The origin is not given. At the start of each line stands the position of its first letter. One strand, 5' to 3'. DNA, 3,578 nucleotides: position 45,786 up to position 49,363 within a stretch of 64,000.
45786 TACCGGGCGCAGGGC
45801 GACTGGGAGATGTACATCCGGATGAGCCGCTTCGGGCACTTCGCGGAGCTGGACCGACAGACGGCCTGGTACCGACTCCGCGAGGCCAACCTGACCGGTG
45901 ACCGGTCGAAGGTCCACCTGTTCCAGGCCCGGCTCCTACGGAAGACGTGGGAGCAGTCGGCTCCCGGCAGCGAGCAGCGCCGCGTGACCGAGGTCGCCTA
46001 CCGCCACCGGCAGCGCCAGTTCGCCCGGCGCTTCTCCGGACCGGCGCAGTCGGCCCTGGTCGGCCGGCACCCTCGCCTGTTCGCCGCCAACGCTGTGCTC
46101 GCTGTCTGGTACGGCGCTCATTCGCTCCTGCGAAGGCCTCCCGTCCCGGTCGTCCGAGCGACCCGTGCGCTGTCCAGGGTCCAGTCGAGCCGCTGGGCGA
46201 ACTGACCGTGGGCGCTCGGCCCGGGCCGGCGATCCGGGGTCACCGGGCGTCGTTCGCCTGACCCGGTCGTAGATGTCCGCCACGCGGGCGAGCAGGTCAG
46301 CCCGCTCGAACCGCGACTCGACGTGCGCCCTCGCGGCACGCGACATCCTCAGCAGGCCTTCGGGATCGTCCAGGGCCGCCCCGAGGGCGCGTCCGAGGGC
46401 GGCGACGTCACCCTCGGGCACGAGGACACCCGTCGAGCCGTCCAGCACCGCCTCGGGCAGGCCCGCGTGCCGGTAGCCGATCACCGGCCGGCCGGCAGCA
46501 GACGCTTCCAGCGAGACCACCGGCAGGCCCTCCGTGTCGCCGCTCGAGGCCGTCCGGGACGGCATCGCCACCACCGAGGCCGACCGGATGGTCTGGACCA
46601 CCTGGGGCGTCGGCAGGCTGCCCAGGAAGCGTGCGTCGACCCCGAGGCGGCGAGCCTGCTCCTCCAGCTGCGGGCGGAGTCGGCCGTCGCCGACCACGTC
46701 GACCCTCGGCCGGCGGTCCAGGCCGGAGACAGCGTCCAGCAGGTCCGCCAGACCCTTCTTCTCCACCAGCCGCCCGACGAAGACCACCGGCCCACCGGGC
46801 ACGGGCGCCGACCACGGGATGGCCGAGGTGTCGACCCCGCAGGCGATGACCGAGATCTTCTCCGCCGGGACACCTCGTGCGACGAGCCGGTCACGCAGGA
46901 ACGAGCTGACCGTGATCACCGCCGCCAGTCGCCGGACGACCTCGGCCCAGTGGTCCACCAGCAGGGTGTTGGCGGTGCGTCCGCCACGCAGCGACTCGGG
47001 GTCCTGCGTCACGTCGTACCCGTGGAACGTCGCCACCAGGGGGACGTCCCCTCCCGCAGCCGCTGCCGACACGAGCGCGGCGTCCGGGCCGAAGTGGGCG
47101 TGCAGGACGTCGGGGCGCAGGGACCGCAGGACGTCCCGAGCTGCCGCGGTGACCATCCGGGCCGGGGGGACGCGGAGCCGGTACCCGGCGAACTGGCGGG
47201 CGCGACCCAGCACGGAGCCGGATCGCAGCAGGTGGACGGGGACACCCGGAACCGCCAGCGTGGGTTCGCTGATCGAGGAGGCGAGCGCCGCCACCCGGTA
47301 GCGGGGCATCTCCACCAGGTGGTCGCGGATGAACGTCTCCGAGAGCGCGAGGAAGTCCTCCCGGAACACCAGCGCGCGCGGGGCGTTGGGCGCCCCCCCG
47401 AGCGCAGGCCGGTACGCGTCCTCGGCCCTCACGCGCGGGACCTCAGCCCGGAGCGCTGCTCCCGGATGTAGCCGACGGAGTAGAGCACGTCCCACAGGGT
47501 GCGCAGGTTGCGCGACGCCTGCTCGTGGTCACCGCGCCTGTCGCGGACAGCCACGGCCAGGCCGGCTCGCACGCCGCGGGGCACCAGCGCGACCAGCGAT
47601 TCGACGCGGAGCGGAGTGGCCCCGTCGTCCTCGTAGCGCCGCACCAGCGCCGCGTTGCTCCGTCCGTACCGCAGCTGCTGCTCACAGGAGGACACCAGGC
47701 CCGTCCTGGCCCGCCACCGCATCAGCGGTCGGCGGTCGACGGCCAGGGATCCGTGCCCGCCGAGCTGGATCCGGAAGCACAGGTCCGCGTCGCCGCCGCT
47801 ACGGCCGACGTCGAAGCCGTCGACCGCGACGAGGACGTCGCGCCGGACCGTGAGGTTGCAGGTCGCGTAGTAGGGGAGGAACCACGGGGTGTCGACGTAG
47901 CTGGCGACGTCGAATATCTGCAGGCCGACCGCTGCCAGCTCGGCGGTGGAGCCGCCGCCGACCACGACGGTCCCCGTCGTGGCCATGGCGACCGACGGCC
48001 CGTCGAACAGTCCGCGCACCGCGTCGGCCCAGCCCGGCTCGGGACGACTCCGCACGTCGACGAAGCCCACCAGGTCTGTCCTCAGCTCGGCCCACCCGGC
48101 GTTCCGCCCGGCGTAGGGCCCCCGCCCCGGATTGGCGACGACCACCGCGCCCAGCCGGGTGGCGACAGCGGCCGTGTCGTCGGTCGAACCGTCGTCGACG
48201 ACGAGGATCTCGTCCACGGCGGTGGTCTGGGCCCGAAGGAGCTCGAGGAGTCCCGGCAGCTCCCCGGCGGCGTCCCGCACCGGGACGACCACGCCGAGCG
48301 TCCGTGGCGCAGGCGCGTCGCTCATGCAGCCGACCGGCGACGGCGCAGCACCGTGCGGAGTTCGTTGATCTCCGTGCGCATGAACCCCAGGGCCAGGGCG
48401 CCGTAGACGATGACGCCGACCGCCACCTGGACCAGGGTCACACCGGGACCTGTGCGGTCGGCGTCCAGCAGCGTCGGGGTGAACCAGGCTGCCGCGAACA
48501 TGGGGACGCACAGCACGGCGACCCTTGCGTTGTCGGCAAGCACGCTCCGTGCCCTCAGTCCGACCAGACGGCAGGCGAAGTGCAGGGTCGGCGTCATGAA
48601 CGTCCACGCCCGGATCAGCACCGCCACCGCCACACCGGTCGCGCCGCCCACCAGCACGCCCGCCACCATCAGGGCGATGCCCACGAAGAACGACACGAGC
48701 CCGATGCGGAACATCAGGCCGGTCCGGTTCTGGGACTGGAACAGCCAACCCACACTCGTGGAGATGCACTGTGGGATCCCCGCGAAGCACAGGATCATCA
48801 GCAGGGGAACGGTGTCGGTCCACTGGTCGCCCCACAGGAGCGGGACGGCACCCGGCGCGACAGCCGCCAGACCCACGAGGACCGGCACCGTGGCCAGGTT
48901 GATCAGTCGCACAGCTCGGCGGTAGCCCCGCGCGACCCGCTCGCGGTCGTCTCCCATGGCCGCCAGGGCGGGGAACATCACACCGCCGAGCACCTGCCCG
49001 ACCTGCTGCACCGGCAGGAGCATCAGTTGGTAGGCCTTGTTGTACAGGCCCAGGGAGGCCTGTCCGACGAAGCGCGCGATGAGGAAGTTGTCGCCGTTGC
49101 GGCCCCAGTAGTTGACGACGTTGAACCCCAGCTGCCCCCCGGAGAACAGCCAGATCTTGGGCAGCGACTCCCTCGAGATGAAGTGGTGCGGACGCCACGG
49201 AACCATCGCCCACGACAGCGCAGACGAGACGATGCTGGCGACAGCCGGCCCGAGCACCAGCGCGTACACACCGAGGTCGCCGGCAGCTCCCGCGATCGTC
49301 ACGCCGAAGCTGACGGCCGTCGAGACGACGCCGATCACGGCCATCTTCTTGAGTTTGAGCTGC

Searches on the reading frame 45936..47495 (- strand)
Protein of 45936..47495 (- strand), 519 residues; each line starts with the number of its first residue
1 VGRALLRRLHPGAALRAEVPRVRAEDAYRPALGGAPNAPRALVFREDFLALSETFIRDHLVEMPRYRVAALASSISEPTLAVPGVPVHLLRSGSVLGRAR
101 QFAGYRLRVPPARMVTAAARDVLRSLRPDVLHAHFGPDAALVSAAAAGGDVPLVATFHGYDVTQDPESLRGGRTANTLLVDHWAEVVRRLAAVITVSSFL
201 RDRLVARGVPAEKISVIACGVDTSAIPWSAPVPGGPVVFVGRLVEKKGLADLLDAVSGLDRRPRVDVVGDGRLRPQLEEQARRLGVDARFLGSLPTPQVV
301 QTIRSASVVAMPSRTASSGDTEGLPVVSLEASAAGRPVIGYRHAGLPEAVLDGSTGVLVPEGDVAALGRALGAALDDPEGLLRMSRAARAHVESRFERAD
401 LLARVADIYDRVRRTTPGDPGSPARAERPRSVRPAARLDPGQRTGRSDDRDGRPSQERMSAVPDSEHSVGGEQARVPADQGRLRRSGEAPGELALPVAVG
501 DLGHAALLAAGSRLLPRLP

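Call 8: search_protein_families(library=pfam, proteins=[window:45936-47495:-], max_evalue=0.001)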
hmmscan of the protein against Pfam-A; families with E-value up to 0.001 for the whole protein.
window:45936-47495:- (519 aa): 6 families
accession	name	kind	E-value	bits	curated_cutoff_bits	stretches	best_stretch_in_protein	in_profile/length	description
PF13692.12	Glyco_trans_1_4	-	3.5e-28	99.1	27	1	237-377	4-142/142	Glycosyl transferases group 1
PF00534.26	Glycos_transf_1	-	5.5e-28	98.1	26.4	1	237-390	18-171/172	Glycosyl transferases group 1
PF13439.12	Glyco_transf_4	-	9.4e-21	75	28.5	1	79-224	23-169/170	Glycosyltransferase Family 4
PF13579.12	Glyco_trans_4_4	-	1.1e-15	58.7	29.7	1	77-220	32-158/158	Glycosyl transferase 4-like domain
PF13524.12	Glyco_trans_1_2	-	5.1e-06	26.9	25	1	253-397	6-134/144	Glycosyl transferase-like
PF13477.12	Glyco_trans_4_2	-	3.3e-05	24.5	23.4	1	120-170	67-119/139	Glycosyl transferase 4-like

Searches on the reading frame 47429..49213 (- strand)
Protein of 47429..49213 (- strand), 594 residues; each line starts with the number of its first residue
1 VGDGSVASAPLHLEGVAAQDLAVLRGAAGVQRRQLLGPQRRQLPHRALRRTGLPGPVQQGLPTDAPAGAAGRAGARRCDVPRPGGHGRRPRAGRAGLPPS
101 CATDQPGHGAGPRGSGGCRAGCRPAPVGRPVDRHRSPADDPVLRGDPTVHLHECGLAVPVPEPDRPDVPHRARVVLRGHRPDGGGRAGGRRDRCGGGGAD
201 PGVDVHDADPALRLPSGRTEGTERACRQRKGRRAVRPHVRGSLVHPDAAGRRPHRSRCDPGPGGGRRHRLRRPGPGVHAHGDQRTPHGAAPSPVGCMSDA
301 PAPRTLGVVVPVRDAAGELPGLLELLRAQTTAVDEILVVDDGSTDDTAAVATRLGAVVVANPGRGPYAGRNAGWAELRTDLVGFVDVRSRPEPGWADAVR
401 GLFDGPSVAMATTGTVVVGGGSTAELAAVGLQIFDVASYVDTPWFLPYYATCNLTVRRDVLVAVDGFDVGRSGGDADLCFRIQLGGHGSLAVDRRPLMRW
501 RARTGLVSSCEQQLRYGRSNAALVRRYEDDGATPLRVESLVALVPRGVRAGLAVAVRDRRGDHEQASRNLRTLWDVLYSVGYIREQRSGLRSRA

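Call 8: search_protein_families(library=pfam, proteins=[window:47429-49213:-], max_evalue=0.001)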
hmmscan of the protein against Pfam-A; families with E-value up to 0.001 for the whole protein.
window:47429-49213:- (594 aa): 1 family
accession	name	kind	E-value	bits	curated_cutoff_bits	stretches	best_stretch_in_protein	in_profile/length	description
PF00535.33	Glycos_transf_2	-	2.6e-15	57.2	23.3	1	308-427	2-127/168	Glycosyl transferase family 2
